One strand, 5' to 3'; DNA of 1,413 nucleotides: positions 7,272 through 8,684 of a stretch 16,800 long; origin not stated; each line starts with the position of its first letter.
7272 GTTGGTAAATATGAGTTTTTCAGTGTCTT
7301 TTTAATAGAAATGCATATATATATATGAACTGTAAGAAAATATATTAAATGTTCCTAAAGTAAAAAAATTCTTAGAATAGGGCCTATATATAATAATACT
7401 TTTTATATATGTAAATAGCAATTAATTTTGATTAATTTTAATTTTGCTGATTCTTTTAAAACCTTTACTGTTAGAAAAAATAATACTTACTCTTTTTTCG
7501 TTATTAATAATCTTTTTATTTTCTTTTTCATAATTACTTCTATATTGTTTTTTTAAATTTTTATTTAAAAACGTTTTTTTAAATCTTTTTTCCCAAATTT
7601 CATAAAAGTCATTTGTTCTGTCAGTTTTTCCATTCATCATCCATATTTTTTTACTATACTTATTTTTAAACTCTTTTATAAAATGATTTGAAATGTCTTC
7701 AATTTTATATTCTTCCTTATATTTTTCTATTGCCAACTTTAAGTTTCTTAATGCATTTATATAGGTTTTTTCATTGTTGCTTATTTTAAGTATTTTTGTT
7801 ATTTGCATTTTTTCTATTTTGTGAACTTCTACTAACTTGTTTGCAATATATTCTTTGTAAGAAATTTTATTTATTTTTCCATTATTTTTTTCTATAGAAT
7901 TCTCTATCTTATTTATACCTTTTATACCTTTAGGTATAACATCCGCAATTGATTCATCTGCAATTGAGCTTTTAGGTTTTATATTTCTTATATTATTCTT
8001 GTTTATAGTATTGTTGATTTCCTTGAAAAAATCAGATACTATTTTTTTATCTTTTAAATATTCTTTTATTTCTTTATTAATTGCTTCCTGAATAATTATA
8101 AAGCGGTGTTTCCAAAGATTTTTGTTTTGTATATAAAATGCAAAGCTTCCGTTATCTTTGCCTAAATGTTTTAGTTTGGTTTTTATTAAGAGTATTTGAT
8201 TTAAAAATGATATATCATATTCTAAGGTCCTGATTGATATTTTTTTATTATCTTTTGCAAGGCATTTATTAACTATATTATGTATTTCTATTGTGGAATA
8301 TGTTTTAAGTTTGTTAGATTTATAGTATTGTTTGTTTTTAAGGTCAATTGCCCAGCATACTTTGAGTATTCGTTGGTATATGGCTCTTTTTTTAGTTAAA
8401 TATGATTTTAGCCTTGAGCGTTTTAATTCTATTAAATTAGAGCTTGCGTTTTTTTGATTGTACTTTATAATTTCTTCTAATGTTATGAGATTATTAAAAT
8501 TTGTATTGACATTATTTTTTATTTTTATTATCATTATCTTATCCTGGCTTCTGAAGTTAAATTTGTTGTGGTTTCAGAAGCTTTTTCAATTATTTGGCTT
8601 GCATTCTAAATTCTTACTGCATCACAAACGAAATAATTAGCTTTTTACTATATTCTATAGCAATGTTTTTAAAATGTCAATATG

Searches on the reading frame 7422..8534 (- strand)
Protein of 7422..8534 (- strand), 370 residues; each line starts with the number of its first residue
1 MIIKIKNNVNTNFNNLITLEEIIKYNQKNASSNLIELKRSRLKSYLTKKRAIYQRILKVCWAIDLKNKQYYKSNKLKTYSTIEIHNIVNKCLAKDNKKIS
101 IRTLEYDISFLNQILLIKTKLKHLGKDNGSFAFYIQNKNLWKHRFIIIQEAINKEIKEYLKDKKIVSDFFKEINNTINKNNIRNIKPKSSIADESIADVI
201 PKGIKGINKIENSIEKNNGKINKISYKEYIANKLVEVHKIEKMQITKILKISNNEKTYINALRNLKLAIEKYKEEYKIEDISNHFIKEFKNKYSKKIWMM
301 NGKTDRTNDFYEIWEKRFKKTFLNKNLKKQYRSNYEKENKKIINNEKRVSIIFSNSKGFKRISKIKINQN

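Call 52: search_dna_similar(query=window:7422-8534:-, collection=plasmids, mode=protein, max_rows=12, rows=spread, max_evalue=1e-100)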
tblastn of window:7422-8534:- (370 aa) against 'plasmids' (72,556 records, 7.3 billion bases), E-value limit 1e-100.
Records with a match: 66; places in all: 66; records where one place covers at least 80% of the query: 64.
Best place of each record, by identity: 95-99% 11; 90-95% 7; 80-90% 30; 60-80% 18.
By first word of the organism name: Borreliella 64; Borrelia 2.
By predicted mobility (MOB-suite, as given by PLSDB): non-mobilizable 66.
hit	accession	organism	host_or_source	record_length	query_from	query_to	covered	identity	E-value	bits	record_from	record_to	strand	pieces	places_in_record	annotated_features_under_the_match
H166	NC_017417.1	Borreliella burgdorferi N40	-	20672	20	370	95%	98.3%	2e-155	490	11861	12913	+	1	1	plasmid maintenance protein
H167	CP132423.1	Borreliella burgdorferi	Bacterial isolate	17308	20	370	95%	98.3%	2e-155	490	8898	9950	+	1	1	plasmid maintenance protein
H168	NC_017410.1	Borreliella burgdorferi JD1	-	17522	20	370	95%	93.7%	4e-147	466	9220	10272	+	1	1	plasmid maintenance protein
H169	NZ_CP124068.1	Borreliella finlandensis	Bacterial isolate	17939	20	370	95%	89.7%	2e-141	450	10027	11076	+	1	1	plasmid maintenance protein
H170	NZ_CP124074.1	Borreliella californiensis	Bacterial isolate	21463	20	370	95%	85.2%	3e-134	430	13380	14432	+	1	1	plasmid maintenance protein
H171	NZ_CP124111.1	Borreliella bissettiae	Bacterial isolate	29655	20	367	94%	83.9%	6e-130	417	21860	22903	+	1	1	plasmid maintenance protein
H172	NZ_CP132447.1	Borreliella carolinensis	Bacterial isolate,Neotoma floridana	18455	20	370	95%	80.1%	5e-131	420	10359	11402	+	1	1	plasmid maintenance protein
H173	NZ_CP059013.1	Borreliella bavariensis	Ixodes persulcatus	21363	20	359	92%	82.4%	1e-121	393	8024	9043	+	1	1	plasmid maintenance protein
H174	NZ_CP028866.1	Borreliella garinii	Ixodes ricinus,tick found on bird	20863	20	359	92%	80.0%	3e-130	418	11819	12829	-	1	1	plasmid maintenance protein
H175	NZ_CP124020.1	Borreliella turdi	Bacterial isolate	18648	20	355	91%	79.5%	2e-126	407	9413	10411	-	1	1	plasmid maintenance protein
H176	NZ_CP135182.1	Borreliella sinica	Bacterial isolate,Niviventer ...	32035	23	359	91%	76.3%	3e-122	395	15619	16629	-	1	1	plasmid maintenance protein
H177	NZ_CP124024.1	Borreliella tanukii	Bacterial isolate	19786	20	310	79%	72.9%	2e-110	361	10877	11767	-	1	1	plasmid maintenance protein | hypothetical protein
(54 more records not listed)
